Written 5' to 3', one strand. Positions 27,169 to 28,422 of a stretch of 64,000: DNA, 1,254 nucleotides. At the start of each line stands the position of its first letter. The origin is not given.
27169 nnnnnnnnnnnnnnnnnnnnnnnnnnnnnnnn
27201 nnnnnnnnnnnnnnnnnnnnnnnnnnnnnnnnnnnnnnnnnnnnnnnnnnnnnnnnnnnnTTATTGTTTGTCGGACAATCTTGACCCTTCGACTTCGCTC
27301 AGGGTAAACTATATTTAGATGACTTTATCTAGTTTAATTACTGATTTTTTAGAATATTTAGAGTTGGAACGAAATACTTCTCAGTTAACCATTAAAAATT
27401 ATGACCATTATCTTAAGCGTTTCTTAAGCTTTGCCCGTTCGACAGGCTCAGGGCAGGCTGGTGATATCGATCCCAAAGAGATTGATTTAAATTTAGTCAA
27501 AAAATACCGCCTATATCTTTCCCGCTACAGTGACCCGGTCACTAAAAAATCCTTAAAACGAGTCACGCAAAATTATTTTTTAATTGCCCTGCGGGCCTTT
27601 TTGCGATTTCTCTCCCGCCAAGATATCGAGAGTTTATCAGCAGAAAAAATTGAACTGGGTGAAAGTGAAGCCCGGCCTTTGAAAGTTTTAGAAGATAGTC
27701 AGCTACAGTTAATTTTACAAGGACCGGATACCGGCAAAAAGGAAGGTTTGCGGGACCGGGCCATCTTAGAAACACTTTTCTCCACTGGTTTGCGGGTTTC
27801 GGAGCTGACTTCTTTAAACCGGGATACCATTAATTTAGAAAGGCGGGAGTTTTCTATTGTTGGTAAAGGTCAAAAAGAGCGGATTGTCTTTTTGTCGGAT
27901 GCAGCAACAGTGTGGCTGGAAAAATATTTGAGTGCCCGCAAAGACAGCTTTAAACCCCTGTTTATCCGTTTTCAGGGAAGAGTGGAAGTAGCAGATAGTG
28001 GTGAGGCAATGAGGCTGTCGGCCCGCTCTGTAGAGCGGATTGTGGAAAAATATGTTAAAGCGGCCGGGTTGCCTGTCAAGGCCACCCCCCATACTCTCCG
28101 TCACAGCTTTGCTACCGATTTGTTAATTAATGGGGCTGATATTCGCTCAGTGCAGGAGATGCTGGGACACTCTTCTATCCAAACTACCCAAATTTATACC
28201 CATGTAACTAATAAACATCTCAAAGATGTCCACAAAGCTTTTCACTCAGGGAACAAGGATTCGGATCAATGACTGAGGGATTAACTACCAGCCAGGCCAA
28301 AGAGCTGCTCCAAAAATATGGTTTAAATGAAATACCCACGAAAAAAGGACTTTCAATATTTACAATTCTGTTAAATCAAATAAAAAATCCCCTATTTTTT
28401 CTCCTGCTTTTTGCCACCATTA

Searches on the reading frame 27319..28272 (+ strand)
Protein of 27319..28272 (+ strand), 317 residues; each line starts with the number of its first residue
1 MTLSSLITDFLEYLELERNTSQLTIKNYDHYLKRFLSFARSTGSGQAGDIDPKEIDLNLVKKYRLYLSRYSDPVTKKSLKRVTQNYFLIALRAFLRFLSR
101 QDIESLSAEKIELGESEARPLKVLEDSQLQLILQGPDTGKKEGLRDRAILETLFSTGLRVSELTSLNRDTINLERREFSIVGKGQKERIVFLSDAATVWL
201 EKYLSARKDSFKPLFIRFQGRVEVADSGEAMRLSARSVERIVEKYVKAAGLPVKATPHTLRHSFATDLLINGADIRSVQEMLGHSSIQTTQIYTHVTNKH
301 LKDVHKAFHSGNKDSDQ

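Call 3: search_protein_families(library=pfam, proteins=[window:27319-28272:+], max_evalue=1)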
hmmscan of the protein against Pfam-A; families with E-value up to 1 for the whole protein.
window:27319-28272:+ (317 aa): 6 families
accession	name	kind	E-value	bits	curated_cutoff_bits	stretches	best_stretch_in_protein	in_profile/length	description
PF00589.27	Phage_integrase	-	5e-44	150.5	27.1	1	122-299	1-171/172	Phage integrase family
PF02899.23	Phage_int_SAM_1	-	1.7e-11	44.7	22.3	1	7-101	1-82/83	Phage integrase, N-terminal SAM-like domain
PF13102.12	Phage_int_SAM_5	-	3.6e-08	34.1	22.3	1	13-96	9-80/98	Phage integrase SAM-like domain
PF13495.12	Phage_int_SAM_4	-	3.2e-06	27.9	27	2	6-57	1-43/85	Phage integrase, N-terminal SAM-like domain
PF12907.13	zf-met2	-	0.024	15.2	27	1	289-308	15-35/38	Zinc-binding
PF13310.11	Virulence_RhuM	-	0.038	13.7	33.7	1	2-67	179-245/252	Virulence protein RhuM family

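Call 4: search_protein_families(library=ncbifam, proteins=[window:27319-28272:+], max_evalue=1)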
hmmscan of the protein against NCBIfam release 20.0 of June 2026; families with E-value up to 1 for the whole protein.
window:27319-28272:+ (317 aa): 14 families
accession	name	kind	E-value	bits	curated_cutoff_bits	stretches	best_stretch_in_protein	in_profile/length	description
TIGR02224.1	recomb_XerC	equivalog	5.1e-73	246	335.15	1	9-311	2-292/295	tyrosine recombinase XerC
TIGR02225.1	recomb_XerD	equivalog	5.4e-72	242.6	329.6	1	9-310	2-288/290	site-specific tyrosine recombinase XerD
NF001399.0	PRK00283.1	subfamily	1.9e-69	234.2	279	1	4-310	6-297/300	tyrosine recombinase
NF040815.2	recomb_XerA_Arch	equivalog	1.3e-63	215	220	1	9-304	2-262/263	site-specific tyrosine recombinase/integron integrase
NF002331.0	PRK01287.1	subfamily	1.4e-60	205.2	371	1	2-315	25-331/365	site-specific tyrosine recombinase XerC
NF003462.0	PRK05084.1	equivalog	3.1e-39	134.7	267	2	141-305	192-353/360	tyrosine recombinase XerS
TIGR02249.1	integrase_gron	subfamily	1.5e-32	113.2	265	2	233-305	237-309/315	integron integrase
NF011946.0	PRK15417.1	equivalog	3.3e-20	72.5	435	1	236-299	255-318/337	integron integrase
NF007370.0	PRK09870.1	subfamily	1.1e-11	44.7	221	1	122-296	11-179/200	tyrosine-type DNA invertase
NF007371.0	PRK09871.1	subfamily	1.1e-10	41.4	222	1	128-296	11-174/198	tyrosine-type DNA invertase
NF040693.1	recomb_GmtY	equivalog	6.3e-09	35.6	340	1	235-302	375-438/441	gamma-mobile-trio recombinase GmtY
NF041502.1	integrase_1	equivalog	4.1e-07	29.1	350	1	237-308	301-372/484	site-specific integrase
NF047926.1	integrase_GmtZ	equivalog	0.0014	16.7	600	1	214-306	389-480/784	gamma-mobile-trio integrase GmtZ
NF002091.1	PRK00924.1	equivalog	0.074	12.4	250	0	45-118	83-156/277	5-dehydro-4-deoxy-D-glucuronate isomerase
